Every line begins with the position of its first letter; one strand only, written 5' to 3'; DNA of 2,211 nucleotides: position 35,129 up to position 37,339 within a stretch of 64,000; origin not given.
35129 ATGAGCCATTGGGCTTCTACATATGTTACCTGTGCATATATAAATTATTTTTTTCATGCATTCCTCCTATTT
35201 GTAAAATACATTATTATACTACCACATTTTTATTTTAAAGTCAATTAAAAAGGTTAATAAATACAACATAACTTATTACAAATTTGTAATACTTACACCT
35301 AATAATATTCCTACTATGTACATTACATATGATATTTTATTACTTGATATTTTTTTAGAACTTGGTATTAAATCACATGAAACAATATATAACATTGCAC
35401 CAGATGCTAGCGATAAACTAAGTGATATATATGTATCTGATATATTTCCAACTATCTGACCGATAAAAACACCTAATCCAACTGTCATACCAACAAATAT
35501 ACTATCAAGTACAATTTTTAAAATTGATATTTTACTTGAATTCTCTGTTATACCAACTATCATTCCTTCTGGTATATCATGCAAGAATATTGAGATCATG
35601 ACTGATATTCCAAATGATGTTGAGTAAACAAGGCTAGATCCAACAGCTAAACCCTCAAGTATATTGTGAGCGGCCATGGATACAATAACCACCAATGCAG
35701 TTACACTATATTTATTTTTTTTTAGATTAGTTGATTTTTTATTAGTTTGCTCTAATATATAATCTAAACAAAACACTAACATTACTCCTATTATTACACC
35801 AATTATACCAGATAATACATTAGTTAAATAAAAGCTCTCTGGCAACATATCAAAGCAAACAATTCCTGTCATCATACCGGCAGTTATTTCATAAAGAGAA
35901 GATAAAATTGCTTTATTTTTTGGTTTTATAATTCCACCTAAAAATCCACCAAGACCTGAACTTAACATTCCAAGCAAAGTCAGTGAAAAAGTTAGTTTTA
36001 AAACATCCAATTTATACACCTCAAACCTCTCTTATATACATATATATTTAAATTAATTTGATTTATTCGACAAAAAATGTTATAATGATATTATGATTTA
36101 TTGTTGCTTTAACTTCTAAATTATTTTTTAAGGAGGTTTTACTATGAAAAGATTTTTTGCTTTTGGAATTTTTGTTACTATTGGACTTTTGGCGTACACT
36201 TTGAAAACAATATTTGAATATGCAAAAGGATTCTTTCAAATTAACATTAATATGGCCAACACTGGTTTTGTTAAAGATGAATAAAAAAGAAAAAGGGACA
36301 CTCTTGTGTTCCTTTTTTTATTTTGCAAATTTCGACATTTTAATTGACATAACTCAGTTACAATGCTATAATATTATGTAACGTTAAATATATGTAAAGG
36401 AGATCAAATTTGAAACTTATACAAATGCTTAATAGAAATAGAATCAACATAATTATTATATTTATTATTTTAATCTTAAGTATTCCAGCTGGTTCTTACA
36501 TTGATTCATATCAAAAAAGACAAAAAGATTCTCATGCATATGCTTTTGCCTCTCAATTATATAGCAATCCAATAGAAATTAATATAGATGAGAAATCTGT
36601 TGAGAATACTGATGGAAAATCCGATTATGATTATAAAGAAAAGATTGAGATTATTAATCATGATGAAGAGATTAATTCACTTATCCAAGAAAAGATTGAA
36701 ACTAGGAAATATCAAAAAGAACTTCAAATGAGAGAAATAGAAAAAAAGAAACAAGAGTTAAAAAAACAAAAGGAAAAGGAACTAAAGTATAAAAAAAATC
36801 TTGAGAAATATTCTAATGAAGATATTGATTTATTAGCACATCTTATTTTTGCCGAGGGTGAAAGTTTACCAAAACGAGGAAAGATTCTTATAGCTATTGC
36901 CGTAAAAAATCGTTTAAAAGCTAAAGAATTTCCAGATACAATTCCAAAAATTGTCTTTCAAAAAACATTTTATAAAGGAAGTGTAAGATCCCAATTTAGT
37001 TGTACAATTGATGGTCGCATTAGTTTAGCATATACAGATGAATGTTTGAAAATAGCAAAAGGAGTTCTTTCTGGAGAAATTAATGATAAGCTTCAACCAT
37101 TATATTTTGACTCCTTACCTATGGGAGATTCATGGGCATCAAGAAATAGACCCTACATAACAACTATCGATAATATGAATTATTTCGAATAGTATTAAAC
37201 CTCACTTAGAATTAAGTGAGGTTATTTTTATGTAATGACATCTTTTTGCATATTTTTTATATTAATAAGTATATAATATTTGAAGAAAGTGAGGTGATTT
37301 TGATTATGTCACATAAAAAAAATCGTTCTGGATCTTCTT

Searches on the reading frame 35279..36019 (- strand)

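Call 51: search_protein_families(library=ncbifam, proteins=[window:35279-36019:-], max_evalue=0.001)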
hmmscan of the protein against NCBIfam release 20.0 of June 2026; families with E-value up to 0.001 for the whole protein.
window:35279-36019:- (247 aa): 1 family
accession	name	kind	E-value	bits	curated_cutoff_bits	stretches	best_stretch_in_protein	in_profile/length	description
NF003243.0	PRK04201.1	equivalog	1.4e-23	83.5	252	1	8-239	6-256/266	zinc transporter ZupT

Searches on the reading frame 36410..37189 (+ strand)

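Call 51: search_protein_families(library=ncbifam, proteins=[window:36410-37189:+], max_evalue=0.001)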
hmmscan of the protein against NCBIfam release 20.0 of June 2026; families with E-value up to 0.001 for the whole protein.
window:36410-37189:+ (260 aa): 1 family
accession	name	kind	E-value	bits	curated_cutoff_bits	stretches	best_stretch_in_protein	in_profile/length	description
TIGR02869.1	spore_SleB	equivalog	1.1e-13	51.6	236.5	1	114-255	65-196/201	spore cortex-lytic enzyme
